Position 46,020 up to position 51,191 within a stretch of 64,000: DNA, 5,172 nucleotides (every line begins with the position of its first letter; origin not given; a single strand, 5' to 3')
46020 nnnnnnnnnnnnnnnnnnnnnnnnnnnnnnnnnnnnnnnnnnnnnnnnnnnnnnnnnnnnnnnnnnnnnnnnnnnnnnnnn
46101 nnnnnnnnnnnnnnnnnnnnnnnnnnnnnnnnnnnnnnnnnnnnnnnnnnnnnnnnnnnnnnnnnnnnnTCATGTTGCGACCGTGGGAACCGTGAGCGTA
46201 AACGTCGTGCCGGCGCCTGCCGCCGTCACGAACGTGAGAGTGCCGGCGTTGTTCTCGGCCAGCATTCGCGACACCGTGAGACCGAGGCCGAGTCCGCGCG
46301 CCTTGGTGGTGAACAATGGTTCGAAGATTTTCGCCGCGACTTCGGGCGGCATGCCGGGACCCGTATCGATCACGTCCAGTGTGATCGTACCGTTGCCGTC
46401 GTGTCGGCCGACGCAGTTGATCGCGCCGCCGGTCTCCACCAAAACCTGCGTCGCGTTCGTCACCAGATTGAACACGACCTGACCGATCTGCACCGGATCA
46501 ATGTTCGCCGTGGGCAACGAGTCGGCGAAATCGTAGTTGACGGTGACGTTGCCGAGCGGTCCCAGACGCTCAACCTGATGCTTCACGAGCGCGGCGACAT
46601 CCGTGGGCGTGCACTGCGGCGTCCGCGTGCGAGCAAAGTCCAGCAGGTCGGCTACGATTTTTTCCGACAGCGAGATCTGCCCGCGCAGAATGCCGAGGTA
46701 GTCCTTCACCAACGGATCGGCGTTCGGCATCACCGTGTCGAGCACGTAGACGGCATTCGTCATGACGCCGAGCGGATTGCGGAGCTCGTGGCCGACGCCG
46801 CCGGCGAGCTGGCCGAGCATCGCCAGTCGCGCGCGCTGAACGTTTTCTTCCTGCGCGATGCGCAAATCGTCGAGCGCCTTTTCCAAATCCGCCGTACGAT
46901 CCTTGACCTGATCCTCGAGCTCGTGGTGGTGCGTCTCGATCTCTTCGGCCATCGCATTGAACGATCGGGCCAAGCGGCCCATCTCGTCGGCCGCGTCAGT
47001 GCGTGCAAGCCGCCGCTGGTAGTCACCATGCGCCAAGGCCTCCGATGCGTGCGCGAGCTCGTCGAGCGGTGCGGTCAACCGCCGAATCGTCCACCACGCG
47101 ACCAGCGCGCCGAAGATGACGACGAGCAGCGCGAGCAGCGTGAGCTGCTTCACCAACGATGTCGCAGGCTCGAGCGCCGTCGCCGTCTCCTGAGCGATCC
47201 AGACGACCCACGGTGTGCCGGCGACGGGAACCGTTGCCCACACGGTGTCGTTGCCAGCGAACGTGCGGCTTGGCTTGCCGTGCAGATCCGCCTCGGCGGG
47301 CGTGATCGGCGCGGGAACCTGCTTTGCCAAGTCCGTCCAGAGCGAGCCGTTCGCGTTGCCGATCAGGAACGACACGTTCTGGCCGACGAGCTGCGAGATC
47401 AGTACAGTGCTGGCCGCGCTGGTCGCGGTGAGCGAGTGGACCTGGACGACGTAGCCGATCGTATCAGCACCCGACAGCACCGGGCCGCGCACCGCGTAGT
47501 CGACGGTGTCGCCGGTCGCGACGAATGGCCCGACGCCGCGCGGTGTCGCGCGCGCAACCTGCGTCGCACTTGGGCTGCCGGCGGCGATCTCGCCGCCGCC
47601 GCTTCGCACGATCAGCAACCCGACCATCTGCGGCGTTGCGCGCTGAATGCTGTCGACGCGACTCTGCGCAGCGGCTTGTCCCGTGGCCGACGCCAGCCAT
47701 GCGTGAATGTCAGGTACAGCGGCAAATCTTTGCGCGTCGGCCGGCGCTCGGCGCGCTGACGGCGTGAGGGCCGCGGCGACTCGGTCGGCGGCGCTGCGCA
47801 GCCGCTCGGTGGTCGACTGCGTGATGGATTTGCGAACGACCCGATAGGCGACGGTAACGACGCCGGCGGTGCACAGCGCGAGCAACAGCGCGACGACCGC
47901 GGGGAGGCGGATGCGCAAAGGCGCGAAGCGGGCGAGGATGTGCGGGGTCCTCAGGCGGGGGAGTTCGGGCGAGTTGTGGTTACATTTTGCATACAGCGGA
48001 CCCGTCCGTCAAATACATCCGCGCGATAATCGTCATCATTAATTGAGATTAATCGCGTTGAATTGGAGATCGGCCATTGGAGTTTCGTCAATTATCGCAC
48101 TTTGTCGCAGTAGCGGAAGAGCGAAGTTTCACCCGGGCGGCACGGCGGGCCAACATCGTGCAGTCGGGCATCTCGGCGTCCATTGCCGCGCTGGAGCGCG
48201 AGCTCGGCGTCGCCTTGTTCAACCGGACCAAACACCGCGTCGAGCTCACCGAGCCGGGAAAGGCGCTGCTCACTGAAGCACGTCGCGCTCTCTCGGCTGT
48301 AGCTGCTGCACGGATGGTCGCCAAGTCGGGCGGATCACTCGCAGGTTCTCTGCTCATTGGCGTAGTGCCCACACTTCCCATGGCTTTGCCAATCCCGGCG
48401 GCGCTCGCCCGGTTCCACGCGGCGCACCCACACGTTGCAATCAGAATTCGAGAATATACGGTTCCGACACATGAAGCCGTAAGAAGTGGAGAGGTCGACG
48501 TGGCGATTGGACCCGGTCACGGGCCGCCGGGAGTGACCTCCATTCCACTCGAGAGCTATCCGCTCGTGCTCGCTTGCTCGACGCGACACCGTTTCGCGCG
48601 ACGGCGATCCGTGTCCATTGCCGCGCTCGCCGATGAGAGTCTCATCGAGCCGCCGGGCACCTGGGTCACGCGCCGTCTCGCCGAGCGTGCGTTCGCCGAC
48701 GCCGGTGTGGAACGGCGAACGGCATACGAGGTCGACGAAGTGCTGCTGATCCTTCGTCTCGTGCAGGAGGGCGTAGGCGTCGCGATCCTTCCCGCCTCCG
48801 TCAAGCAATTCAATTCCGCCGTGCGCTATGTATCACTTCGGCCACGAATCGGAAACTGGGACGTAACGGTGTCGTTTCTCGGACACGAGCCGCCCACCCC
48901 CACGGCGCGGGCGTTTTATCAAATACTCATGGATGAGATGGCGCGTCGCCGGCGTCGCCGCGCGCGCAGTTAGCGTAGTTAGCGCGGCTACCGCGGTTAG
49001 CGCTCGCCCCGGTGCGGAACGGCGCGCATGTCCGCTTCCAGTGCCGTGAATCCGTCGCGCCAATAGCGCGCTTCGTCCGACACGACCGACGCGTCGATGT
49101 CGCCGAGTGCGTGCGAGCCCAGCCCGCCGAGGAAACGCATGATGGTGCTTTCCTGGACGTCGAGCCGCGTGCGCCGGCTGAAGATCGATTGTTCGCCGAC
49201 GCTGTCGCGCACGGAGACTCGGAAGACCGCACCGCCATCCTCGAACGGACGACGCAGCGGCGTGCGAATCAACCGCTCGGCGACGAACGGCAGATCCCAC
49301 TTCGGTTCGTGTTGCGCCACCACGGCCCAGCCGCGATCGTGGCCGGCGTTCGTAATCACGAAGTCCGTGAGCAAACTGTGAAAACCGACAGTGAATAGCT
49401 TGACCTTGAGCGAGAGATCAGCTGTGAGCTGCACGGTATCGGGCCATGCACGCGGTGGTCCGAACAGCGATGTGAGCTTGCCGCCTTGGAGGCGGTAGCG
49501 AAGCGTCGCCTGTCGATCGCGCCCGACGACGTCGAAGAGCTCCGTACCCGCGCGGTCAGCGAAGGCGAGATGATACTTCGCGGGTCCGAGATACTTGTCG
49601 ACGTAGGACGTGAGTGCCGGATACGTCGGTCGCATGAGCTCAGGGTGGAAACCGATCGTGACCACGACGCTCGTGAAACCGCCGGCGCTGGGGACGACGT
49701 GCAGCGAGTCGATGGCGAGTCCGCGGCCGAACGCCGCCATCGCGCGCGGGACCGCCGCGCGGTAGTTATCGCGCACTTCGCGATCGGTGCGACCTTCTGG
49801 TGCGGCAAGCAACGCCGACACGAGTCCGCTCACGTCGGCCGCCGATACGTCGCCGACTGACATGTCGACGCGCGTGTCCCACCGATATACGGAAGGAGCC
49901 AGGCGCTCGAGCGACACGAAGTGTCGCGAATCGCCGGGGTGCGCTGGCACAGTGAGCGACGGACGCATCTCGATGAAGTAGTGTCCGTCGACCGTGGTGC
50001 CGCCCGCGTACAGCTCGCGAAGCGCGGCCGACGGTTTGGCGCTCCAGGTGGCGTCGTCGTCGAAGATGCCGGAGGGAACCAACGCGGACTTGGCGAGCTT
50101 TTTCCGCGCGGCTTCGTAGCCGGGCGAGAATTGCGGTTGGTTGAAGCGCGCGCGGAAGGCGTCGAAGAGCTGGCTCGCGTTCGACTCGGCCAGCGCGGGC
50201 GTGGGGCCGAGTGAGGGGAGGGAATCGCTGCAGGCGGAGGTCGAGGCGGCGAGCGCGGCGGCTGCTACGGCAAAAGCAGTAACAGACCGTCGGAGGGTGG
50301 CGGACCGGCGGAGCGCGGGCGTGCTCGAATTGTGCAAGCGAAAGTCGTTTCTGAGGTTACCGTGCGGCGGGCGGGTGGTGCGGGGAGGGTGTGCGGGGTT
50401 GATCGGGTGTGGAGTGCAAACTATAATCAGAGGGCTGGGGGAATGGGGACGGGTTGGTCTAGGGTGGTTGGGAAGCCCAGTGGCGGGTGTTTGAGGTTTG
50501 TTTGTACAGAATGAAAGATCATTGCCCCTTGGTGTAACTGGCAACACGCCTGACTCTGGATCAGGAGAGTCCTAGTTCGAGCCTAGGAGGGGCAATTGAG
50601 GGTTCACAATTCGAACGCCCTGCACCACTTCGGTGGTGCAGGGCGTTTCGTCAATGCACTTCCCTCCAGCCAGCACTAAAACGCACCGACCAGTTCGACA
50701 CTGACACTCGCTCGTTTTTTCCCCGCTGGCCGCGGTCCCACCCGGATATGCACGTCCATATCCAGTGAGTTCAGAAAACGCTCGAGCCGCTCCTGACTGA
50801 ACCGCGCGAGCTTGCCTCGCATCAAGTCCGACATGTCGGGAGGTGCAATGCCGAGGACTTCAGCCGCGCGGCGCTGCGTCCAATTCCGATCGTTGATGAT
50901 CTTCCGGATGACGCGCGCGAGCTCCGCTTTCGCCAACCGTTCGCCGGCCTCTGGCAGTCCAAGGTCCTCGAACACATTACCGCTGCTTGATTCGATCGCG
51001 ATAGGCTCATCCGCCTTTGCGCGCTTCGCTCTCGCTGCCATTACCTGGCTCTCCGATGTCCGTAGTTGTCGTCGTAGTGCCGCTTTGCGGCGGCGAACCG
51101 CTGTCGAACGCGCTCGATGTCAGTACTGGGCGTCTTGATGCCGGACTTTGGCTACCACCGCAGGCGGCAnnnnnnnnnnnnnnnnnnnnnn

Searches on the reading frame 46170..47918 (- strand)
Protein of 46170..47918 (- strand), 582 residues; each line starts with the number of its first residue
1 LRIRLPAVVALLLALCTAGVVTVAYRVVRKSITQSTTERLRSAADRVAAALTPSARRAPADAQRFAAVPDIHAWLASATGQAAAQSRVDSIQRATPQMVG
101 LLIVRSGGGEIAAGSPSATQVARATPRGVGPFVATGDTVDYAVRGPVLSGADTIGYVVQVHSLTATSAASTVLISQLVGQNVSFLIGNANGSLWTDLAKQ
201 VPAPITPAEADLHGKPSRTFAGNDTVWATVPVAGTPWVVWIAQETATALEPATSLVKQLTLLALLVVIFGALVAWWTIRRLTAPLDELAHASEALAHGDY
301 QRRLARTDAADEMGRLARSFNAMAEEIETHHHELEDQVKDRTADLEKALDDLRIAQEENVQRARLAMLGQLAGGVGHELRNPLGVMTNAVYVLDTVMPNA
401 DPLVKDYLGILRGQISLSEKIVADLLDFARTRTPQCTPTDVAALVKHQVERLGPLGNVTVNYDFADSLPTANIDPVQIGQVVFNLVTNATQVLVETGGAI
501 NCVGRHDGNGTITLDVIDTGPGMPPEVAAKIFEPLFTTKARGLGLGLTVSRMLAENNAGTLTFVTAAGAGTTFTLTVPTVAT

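Call 50: search_protein_families(library=pfam, proteins=[window:46170-47918:-], max_evalue=0.01)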
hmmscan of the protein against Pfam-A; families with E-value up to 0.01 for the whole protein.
window:46170-47918:- (582 aa): 3 families
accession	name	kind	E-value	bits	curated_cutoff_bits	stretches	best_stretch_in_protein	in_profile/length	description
PF02518.31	HATPase_c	-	3.4e-20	73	26.4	1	474-579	2-109/111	Histidine kinase-, DNA gyrase B-, and HSP90-like ATPase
PF00672.30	HAMP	-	3.6e-14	53.3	25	1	276-328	1-52/53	HAMP domain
PF00512.31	HisKA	-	1.9e-08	34.7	26.9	1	368-432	2-64/66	His Kinase A (phospho-acceptor) domain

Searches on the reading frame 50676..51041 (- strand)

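Call 49: search_protein_families(library=pfam, proteins=[window:50676-51041:-], max_evalue=0.01)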
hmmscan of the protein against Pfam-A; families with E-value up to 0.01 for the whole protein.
window:50676-51041:- (121 aa): 4 families
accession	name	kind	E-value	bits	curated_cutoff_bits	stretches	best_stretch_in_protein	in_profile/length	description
PF13744.12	HTH_37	-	3.5e-25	88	27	1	23-101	1-79/80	Helix-turn-helix domain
PF13560.12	HTH_31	-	9.3e-06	26.3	27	1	40-97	1-58/64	Helix-turn-helix domain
PF13443.12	HTH_26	-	0.0003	21.4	22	1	45-96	2-53/63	Cro/C1-type HTH DNA-binding domain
PF01381.28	HTH_3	-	0.0018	18.7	23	1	45-94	1-49/55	Helix-turn-helix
